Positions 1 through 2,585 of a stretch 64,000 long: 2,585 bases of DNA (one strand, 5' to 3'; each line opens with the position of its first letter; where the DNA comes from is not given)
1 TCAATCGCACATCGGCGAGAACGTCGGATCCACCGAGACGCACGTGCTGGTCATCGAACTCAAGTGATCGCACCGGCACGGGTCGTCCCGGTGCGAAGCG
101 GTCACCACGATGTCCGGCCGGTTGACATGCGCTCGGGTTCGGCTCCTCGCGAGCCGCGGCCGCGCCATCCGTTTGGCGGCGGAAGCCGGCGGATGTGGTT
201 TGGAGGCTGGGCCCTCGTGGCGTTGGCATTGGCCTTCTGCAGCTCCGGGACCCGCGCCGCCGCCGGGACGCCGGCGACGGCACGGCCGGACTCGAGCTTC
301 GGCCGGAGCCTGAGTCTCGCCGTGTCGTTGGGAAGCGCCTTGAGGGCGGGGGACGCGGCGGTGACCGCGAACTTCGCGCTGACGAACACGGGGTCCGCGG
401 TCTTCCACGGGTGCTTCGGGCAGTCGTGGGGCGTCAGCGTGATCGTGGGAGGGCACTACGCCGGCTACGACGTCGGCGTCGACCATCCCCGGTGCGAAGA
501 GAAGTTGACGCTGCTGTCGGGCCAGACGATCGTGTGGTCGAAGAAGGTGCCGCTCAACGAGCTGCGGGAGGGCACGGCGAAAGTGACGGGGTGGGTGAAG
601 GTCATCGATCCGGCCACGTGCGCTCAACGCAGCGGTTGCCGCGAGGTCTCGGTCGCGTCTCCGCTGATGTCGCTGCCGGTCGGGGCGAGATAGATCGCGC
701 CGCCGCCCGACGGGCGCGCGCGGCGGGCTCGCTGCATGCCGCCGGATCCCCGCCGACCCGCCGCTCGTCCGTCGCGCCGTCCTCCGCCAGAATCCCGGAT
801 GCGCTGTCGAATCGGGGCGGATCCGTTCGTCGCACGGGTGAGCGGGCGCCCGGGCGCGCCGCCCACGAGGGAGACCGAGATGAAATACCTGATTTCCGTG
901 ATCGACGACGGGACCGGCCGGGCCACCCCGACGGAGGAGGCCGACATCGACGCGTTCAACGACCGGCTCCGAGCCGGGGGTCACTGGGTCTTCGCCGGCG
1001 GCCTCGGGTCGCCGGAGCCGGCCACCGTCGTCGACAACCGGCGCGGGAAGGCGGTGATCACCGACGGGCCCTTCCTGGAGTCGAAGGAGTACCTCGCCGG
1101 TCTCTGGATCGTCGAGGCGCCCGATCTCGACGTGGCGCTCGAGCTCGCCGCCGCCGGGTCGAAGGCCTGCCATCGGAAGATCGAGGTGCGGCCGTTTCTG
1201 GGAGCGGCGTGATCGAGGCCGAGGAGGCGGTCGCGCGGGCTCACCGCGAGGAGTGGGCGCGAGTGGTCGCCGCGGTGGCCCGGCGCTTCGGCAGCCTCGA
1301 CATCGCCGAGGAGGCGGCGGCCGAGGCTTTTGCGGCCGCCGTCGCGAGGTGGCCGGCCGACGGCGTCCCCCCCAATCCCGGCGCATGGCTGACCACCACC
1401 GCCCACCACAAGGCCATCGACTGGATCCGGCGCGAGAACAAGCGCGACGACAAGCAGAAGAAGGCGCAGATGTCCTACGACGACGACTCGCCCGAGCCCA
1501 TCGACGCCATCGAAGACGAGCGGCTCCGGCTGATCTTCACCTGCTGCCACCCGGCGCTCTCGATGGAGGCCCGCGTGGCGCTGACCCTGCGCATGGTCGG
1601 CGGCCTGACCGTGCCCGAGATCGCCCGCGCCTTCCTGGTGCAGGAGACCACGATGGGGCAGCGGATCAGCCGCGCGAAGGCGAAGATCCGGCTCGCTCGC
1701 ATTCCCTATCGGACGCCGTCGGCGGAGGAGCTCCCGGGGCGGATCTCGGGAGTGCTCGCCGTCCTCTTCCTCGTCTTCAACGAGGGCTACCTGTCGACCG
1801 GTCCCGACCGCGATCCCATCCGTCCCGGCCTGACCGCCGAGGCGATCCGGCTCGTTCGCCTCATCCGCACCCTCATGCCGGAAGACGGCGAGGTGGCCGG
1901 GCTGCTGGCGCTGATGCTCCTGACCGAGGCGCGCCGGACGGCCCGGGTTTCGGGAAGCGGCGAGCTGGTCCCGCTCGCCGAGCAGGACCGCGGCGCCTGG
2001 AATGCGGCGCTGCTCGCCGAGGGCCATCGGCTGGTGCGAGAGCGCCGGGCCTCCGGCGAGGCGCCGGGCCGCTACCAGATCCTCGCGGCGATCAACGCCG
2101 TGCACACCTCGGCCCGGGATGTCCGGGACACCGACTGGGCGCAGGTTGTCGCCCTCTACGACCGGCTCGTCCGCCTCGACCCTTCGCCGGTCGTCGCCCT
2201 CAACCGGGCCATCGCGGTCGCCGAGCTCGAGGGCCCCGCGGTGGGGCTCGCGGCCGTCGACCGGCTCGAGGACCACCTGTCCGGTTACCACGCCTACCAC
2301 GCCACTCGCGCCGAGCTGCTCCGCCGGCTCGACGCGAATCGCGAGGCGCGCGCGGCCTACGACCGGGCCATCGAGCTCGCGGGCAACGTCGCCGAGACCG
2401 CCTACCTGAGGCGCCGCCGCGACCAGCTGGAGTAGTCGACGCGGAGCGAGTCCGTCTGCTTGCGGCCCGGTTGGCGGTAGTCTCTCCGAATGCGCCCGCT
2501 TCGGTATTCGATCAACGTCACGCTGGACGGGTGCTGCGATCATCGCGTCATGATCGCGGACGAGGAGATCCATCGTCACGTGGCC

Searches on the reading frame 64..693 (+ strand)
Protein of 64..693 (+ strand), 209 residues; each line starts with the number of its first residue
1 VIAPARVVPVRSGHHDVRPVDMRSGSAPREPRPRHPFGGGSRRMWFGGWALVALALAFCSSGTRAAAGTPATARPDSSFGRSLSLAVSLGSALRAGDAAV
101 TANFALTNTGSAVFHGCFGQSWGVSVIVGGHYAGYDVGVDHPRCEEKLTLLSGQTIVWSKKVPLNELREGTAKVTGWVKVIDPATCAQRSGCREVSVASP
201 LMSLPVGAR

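Call 32: find_encoding_contigs(protein=window:64-693:+, flank=10000, max_places=3)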
Protein window:64-693:+ (209 aa): no gene with exactly this product is on record in the collection.

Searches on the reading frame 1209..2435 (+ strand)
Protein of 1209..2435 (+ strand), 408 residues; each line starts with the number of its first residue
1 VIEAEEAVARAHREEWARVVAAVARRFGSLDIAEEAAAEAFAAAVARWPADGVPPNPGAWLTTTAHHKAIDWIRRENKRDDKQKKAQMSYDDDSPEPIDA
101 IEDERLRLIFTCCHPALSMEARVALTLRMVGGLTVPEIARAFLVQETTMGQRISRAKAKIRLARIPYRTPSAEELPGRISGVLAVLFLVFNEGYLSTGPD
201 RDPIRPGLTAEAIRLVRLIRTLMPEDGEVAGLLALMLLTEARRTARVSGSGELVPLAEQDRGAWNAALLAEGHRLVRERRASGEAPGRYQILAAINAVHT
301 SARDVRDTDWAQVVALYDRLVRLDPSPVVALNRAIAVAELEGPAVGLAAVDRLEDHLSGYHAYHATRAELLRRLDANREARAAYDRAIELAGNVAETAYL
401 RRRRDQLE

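Call 33: find_encoding_contigs(protein=window:1209-2435:+, flank=10000, max_places=3)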
Protein window:1209-2435:+ (408 aa): 2 contigs read that carry it; 1 place shown.
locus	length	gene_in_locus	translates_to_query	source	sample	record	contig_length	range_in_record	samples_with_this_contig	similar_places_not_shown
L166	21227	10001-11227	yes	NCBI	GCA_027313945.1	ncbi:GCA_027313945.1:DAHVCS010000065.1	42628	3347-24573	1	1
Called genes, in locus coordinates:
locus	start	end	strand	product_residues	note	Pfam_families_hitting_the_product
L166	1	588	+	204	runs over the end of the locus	PF14534:DUF4440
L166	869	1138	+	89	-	PF10387:DUF2442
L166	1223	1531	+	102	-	-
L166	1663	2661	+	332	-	PF04392:ABC_sub_bind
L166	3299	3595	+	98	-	PF13474:SnoaL_3, PF14534:DUF4440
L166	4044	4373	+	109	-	PF07883:Cupin_2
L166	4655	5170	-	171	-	PF08327:AHSA1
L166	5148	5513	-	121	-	PF12840:HTH_20 (weak)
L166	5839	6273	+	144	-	-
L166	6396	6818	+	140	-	PF13474:SnoaL_3 (weak), PF14534:DUF4440, PF12680:SnoaL_2 (faint)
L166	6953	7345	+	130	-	-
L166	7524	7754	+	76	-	PF22180:RH3_dom, PF20605:Antitox_RHH (weak)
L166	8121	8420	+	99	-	-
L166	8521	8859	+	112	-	-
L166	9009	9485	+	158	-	-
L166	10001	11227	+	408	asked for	PF04542:Sigma70_r2, PF08281:Sigma70_r4_2, PF20239:DUF6596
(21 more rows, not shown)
